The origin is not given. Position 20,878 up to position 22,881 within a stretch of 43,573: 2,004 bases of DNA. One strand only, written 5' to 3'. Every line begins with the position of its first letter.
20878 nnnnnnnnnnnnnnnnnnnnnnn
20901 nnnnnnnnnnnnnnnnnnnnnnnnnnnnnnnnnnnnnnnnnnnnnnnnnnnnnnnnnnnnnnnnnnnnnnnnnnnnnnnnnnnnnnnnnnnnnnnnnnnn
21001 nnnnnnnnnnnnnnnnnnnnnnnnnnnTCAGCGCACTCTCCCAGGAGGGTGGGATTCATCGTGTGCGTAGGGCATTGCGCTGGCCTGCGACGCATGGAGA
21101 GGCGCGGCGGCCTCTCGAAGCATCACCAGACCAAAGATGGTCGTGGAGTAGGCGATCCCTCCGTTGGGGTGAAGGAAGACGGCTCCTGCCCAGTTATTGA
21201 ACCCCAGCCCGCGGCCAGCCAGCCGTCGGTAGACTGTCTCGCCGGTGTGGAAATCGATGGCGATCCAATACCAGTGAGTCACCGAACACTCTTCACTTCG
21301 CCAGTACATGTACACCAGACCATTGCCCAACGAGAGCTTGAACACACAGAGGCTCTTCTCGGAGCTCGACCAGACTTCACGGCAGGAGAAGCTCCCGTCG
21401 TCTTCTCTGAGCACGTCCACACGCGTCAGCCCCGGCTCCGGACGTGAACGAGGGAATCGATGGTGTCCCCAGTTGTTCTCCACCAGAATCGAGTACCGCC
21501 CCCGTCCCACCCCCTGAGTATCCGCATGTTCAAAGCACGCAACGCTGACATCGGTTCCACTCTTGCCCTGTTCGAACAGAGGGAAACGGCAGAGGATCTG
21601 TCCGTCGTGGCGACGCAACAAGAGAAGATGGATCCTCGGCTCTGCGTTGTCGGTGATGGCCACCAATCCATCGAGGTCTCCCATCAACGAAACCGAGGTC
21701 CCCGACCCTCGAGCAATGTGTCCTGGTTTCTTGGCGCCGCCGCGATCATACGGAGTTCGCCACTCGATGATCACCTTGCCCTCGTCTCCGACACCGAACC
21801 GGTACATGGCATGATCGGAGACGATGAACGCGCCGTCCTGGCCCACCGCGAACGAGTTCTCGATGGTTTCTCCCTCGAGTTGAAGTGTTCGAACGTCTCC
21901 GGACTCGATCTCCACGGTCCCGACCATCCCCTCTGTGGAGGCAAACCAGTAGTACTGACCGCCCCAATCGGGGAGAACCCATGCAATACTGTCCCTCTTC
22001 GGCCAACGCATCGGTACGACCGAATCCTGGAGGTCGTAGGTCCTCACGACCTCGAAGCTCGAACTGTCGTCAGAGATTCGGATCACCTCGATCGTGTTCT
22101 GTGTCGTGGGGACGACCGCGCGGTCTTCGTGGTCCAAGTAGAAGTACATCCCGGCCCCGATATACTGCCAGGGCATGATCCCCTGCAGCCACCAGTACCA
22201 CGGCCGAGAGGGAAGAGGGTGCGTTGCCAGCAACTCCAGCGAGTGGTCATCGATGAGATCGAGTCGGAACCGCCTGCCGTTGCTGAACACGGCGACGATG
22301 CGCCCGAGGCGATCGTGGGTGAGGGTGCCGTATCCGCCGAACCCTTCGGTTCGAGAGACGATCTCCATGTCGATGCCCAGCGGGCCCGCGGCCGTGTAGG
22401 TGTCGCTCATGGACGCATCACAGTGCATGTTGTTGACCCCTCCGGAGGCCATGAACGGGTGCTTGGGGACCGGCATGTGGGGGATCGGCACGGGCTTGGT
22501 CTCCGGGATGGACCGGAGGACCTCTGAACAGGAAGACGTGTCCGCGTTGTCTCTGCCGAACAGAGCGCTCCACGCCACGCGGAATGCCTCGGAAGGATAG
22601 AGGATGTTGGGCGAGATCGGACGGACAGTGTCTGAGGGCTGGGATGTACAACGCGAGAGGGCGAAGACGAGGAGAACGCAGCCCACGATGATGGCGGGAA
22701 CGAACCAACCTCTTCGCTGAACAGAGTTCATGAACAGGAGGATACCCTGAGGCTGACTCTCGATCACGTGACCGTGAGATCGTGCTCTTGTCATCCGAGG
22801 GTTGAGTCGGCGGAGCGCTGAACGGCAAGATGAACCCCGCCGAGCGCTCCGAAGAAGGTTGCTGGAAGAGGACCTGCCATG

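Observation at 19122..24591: Dedicated PAPS-supply and sulfotransferase locus with two partners that have no described role in sulfation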

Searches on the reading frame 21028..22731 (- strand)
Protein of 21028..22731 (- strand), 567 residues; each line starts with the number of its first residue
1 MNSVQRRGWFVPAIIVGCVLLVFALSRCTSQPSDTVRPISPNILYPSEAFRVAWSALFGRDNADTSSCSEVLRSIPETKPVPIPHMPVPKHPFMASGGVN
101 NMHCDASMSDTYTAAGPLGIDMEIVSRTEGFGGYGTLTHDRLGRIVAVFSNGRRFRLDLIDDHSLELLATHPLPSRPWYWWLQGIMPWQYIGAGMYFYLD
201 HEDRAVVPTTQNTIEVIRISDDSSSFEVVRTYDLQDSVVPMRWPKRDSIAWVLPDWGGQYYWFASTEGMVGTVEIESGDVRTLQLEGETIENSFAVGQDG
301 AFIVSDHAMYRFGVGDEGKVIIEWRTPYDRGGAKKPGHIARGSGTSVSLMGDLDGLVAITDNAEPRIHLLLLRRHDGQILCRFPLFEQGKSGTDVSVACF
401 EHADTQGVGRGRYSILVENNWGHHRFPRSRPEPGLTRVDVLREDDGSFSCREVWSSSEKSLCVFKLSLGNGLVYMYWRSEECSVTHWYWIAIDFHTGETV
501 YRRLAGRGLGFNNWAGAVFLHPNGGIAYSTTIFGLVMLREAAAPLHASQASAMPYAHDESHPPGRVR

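Call 3: search_protein_families(library=pfam, proteins=[window:21028-22731:-], max_evalue=0.01)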
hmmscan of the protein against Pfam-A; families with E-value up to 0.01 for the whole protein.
window:21028-22731:- (567 aa): 0 families

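Call 5: search_protein_families(library=ncbifam, proteins=[window:21028-22731:-], max_evalue=0.01)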
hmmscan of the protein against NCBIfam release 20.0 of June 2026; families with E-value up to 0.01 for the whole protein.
window:21028-22731:- (567 aa): 0 families

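Call 7: find_homologous_proteins(query=window:21028-22731:-)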
Query window:21028-22731:- (567 aa): 1624 proteins with E <= 0.001 among 8000 candidates; the best 120 are listed.
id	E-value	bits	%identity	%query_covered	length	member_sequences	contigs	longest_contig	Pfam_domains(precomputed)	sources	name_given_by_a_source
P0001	0.0e+0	1128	83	100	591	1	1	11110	-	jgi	jgi:hypothetical protein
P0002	1.6e-247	841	65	94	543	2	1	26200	-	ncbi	-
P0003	1.3e-245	835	65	94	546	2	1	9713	-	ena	-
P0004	2.1e-243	827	64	93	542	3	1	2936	-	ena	-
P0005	3.9e-243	826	65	92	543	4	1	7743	-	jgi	jgi:hypothetical protein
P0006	7.1e-243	826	62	94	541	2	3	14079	-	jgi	-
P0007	8.4e-243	825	64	95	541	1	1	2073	-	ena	-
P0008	1.6e-241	821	66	89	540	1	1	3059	-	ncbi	-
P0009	3.1e-241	820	66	89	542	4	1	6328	-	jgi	-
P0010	3.9e-241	820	66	89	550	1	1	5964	-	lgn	-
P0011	1.1e-240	818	64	94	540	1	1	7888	-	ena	-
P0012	2.3e-240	817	65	89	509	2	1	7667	-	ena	-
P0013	1.4e-239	815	66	89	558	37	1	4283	-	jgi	-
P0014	1.9e-239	814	65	89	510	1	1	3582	-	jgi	jgi:hypothetical protein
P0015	4.7e-239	813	66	90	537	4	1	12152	-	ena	-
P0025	1.1e-236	805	63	94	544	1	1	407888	-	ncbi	-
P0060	2.2e-231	788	60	94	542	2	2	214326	-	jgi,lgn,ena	jgi:hypothetical protein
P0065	1.3e-228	778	62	90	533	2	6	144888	-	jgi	-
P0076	2.9e-226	771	64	89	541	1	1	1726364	-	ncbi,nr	ncbi:MAG: hypothetical protein JSW65_05275 [Candidatus Bipolaricaulota bacterium]|nr:MAG: hypothetic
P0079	4.6e-226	770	62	89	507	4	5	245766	-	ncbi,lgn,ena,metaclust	metaclust:\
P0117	1.4e-215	735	57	93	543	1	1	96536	-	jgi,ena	-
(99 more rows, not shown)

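Call 8: find_encoding_contigs(protein=P0076, flank=10000, max_places=2)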
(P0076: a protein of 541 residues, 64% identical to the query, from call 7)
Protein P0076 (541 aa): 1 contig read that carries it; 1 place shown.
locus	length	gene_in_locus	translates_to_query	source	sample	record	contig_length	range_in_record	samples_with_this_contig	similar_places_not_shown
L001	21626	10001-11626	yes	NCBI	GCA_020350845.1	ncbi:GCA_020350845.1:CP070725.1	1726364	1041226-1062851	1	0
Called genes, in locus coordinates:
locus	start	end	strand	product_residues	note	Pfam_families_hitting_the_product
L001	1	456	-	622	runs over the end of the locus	PF02730:AFOR_N, PF01314:AFOR_C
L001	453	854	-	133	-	PF13237:Fer4_10 (faint), PF14697:Fer4_21 (faint), PF13247:Fer4_11, PF13187:Fer4_9 (weak), PF25160:LdpA_Fe-S-bd, PF12797:Fer4_2, PF12837:Fer4_6 (weak), PF00037:Fer4, +1 more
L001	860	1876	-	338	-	PF02423:OCD_Mu_crystall, PF01488:Shikimate_DH (faint)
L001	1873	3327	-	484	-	PF06253:MTTB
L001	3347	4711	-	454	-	PF05369:MtmB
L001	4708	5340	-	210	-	PF02607:B12-binding_2, PF02310:B12-binding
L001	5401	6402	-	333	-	PF02729:OTCace_N, PF00185:OTCace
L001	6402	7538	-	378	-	PF01210:NAD_Gly3P_dh_N, PF02317:Octopine_DH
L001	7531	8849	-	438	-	PF02538:Hydantoinase_B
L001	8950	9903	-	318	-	PF01583:APS_kinase, PF13671:AAA_33 (faint), PF14306:PUA_2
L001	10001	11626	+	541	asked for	-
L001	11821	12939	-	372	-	PF12704:MacB_PCD, PF02687:FtsX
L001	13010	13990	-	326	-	-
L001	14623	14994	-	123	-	PF00583:Acetyltransf_1, PF13673:Acetyltransf_10, PF13508:Acetyltransf_7, PF08445:FR47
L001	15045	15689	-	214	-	PF13489:Methyltransf_23, PF02353:CMAS, PF13847:Methyltransf_31, PF08241:Methyltransf_11, PF08242:Methyltransf_12, PF13649:Methyltransf_25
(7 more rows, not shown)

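Call 9: find_encoding_contigs(protein=P0025, flank=10000, max_places=2)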
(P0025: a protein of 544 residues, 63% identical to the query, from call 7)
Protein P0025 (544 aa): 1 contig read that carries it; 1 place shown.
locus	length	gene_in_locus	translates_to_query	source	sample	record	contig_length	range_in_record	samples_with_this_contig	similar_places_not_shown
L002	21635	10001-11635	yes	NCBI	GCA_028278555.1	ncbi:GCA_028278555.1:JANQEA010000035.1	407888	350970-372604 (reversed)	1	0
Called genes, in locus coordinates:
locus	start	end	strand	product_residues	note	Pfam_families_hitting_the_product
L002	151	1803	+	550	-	PF00144:Beta-lactamase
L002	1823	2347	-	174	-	PF01066:CDP-OH_P_transf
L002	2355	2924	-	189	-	-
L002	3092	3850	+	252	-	PF02525:Flavodoxin_2, PF03358:FMN_red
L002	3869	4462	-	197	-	PF01613:Flavin_Reduct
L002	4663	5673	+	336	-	PF13302:Acetyltransf_3 (faint), PF00583:Acetyltransf_1, PF13673:Acetyltransf_10 (weak), PF13508:Acetyltransf_7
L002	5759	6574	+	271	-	PF14196:ATC_hydrolase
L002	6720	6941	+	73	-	-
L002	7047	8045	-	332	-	PF10503:Esterase_PHB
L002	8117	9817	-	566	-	PF01583:APS_kinase, PF14306:PUA_2, PF01747:ATP-sulfurylase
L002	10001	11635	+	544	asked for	-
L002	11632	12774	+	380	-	PF00685:Sulfotransfer_1 (faint), PF13469:Sulfotransfer_3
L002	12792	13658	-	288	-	PF16811:TAtT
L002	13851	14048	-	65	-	PF23477:zf_Tbcl_2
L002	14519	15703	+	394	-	-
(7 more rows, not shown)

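Call 12: search_solved_structures(query=A1, max_evalue=10)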
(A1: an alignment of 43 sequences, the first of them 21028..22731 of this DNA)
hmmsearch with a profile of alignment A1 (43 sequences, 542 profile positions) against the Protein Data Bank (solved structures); distinct sequences matched with E-value up to 10: 1.
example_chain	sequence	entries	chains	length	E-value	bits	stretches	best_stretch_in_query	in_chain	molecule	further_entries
6j5t_I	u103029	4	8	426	2.5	9.7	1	90-151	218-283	Probable serine/threonine-protein kinase PBL2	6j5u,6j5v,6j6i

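Call 14: find_related_loci(query=A1, collection=genome_contigs, flank=10000)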
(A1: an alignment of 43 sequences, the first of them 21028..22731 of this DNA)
Query A1 (567 aa) in genome_contigs; peptide patterns used: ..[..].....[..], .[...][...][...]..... (x = any residue, [..] = any of these).
86 stretches matched a pattern; 71 encode a relative of the query (tblastn E <= 1e-3); 70 distinct loci.
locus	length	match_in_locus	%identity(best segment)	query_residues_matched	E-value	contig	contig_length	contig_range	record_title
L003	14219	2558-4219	63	13-563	0e+0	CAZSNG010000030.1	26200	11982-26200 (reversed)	MAG TPA_asm: uncultured Thermotogae bacterium isolate binchicken_co65_492 genome assembly, contig: NODE_7648_length_2620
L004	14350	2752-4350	65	10-543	0e+0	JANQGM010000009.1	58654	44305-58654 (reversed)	MAG: Candidatus Bipolaricaulota bacterium isolate PL23b_bin.46 k99_2256876, whole genome shotgun sequence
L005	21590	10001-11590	64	3-542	0e+0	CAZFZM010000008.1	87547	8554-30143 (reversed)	MAG TPA_asm: uncultured Thermotogae bacterium isolate SRP323688_co1_258 genome assembly, contig: NODE_544_length_87547_c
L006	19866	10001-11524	65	35-542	0e+0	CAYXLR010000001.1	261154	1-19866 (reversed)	MAG TPA_asm: uncultured Thermotogae bacterium isolate binchicken_co34_121 genome assembly, contig: NODE_6_length_261154_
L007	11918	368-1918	65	36-552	0e+0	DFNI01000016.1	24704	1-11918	MAG TPA_asm: Acetothermia bacterium UBA3571 UBA3571_contig_179, whole genome shotgun sequence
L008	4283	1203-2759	64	36-554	0e+0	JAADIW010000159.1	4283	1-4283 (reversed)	MAG: Caldisericota bacterium isolate M_MetaBat.76 contig-127_35445, whole genome shotgun sequence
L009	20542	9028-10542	67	36-540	0e+0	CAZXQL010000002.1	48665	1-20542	MAG TPA_asm: uncultured Thermotogae bacterium isolate binchicken_co129_881 genome assembly, contig: NODE_1718_length_486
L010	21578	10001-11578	63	8-542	0e+0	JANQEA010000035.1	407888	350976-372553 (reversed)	MAG: Candidatus Bipolaricaulota bacterium isolate PL23a_bin.108 k99_679368, whole genome shotgun sequence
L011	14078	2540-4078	62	28-540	0e+0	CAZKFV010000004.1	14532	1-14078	MAG TPA_asm: uncultured Thermotogae bacterium isolate SRP067234_co1_261 genome assembly, contig: k99_90135, whole genome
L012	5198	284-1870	63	13-541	0e+0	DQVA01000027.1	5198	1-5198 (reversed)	MAG TPA_asm: Candidatus Bipolaricaulota bacterium isolate SZUA-1496 k95_22445, whole genome shotgun sequence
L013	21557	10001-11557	64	36-554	0e+0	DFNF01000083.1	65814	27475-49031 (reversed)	MAG TPA_asm: Acetothermia bacterium UBA3574 UBA3574_contig_105, whole genome shotgun sequence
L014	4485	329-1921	63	34-565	0e+0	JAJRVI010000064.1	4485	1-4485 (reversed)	MAG: Candidatus Neomarinimicrobiota bacterium isolate Dive96_bin10.340 k141_1821161, whole genome shotgun sequence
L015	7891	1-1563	63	45-564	0e+0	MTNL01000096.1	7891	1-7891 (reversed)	MAG: Candidatus Acetothermia bacterium JdFR-50 JGI24020J35080_1002630, whole genome shotgun sequence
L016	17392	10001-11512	64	37-540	0e+0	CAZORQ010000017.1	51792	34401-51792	MAG TPA_asm: uncultured Thermotogae bacterium isolate binchicken_co334_334 genome assembly, contig: NODE_938_length_5179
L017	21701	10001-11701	58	6-567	0e+0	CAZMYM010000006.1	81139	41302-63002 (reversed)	MAG TPA_asm: uncultured Thermotogae bacterium isolate binchicken_co243_286 genome assembly, contig: NODE_135_length_8113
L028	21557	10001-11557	57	13-544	0e+0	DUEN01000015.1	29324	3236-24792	MAG TPA_asm: Caldilineae bacterium isolate J4 Contig15, whole genome shotgun sequence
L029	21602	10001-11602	58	13-542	0e+0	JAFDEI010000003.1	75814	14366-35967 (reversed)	MAG: Deltaproteobacteria bacterium isolate Meg19_46_Bin_116 Meg19_46_Bin_116_scaffold_498, whole genome shotgun sequence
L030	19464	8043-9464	63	74-542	0e+0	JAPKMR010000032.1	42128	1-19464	MAG: Anaerolineae bacterium isolate MO53 NODE_32_length_42128_cov_2.721671:GC=0.571, whole genome shotgun sequence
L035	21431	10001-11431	60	74-546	0e+0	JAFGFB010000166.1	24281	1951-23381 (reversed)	MAG: Anaerolineae bacterium isolate Zod_Metabat.1288 k87_6562753, whole genome shotgun sequence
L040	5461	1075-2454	61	82-542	0e+0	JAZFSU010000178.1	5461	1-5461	MAG: Dehalococcoidia bacterium isolate BS2bin.16 BS2bin.16_178, whole genome shotgun sequence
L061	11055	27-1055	64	199-538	2e-148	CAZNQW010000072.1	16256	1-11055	MAG TPA_asm: uncultured Anaerolineaceae bacterium isolate binchicken_co43_366 genome assembly, contig: NODE_6404_length_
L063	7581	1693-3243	39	4-540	3e-129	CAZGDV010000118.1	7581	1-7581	MAG TPA_asm: uncultured Dehalococcoidia bacterium isolate binchicken_co334_68 genome assembly, contig: NODE_18681_length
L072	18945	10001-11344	35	80-524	2e-65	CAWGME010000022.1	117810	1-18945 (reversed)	MAG: uncultured Acidobacteriota bacterium isolate MFD09603.bin.1.112 genome assembly, contig: contig_3790, whole genome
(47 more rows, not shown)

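Call 20: predict_structure(alignment_id=A1)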
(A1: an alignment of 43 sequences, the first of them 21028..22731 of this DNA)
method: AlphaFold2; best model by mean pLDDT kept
length: 567 residues; sequences in the alignment: 43
mean_pLDDT: 80.3   pTM: 0.83
mean pLDDT of the five models: 80.3, 79.1, 78.6, 77.4, 77.2
residues with pLDDT >= 90: 205; 70-90: 235; 50-70: 72; < 50: 55
segments of 3 or more residues with pLDDT < 50: 1-3, 29-32, 99-101, 103-106, 183-191, 337-343, 544-567
pLDDT, mean of each block of 10 residues (from residue 1): 56 87 67 68 84 80 57 62 87 70 53 84 86 84 89 87 92 76 49 72 91 94 93 94 81 91 92 96 92 84 91 93 93 55 67 91 80 95 86 81 93 90 68 90 93 91 85 89 86 92 88 78 88 89 46 37 34
secondary structure, 60 per line:
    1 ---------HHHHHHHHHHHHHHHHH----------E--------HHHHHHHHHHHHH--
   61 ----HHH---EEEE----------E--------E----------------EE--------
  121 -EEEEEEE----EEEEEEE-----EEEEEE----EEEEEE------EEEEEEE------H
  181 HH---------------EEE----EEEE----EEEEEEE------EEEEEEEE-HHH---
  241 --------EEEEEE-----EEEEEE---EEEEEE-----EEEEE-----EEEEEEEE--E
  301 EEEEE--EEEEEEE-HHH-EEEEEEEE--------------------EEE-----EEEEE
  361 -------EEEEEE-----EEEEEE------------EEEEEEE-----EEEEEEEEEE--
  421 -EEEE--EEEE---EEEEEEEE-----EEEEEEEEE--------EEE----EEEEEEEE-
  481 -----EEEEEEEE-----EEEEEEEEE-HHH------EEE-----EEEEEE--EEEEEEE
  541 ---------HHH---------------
elements in order: H10-26 H46-58 E71-74 E122-128 E133-139 E145-150 E155-160 E167-173 E198-200 E205-208 E213-219 E226-233 E249-254 E260-265 E269-274 E280-284 E290-297 E300-305 E308-314 E320-327 E348-350 E356-360 E368-373 E379-384 E397-403 E409-418 E422-425 E428-431 E435-442 E448-456 E465-467 E472-479 E486-493 E499-507 E518-520 E526-531 E534-540
